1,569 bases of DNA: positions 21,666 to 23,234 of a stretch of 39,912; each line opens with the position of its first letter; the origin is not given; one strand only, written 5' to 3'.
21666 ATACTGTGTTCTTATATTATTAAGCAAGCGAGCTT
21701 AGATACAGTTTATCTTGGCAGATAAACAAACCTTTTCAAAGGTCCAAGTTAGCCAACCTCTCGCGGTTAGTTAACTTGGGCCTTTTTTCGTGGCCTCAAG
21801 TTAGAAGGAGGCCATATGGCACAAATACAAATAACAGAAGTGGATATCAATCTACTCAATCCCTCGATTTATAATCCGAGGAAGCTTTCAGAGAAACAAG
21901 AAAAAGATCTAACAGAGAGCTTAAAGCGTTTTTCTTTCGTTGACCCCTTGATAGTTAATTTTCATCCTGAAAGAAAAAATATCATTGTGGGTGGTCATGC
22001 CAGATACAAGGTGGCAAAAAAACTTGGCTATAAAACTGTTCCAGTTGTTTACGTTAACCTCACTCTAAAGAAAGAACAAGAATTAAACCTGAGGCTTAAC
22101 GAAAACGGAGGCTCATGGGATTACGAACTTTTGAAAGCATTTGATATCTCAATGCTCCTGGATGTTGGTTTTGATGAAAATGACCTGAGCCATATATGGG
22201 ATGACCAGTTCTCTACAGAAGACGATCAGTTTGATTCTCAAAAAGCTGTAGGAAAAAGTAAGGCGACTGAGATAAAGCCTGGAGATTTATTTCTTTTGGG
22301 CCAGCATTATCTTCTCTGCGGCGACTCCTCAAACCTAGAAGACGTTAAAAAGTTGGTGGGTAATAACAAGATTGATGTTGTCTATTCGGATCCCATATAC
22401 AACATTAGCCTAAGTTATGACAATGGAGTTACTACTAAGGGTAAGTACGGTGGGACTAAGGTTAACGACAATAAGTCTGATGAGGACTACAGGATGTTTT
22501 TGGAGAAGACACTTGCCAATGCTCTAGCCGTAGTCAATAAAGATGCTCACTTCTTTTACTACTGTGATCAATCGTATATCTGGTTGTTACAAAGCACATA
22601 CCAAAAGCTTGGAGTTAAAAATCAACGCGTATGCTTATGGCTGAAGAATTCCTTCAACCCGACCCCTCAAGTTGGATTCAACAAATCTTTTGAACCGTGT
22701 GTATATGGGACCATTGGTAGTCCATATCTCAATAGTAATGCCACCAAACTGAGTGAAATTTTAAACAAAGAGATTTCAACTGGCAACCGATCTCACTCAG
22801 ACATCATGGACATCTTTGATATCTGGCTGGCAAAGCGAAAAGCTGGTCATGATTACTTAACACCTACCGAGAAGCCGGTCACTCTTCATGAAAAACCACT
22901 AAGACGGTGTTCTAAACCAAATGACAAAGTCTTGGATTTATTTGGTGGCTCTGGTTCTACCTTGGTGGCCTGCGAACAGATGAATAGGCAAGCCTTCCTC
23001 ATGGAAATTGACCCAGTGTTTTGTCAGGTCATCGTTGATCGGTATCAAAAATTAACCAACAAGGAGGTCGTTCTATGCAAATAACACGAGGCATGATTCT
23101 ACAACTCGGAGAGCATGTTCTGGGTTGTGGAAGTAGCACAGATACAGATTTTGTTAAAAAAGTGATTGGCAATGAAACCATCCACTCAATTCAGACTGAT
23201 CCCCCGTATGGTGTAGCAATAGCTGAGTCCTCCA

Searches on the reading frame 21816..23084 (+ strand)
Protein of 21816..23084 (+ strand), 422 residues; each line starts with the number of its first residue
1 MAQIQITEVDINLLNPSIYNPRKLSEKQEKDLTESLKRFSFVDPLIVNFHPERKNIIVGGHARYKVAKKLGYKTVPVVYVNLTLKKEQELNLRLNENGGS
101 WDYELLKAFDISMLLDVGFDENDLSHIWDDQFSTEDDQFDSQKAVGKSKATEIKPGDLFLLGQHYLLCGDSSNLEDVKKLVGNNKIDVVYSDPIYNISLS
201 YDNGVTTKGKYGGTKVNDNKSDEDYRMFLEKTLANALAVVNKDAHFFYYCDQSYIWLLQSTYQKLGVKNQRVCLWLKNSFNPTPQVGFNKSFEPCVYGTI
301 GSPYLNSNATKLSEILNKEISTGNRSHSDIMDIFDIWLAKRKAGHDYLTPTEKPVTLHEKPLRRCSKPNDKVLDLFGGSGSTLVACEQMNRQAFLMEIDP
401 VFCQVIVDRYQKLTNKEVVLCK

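Call 52: search_protein_families(library=pfam, proteins=[window:21816-23084:+], max_evalue=0.001)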
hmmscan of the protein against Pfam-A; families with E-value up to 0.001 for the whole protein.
window:21816-23084:+ (422 aa): 3 families
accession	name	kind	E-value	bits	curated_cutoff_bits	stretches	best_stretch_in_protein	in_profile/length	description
PF01555.25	N6_N4_Mtase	-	5.5e-27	95.6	26.7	1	186-407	1-220/221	DNA methylase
PF02195.25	ParB_N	-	6.5e-10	39.4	26.3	1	5-84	2-82/95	ParB N-terminal domain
PF03602.21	Cons_hypoth95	-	0.00082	19.5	24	0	369-417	42-91/182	Conserved hypothetical protein 95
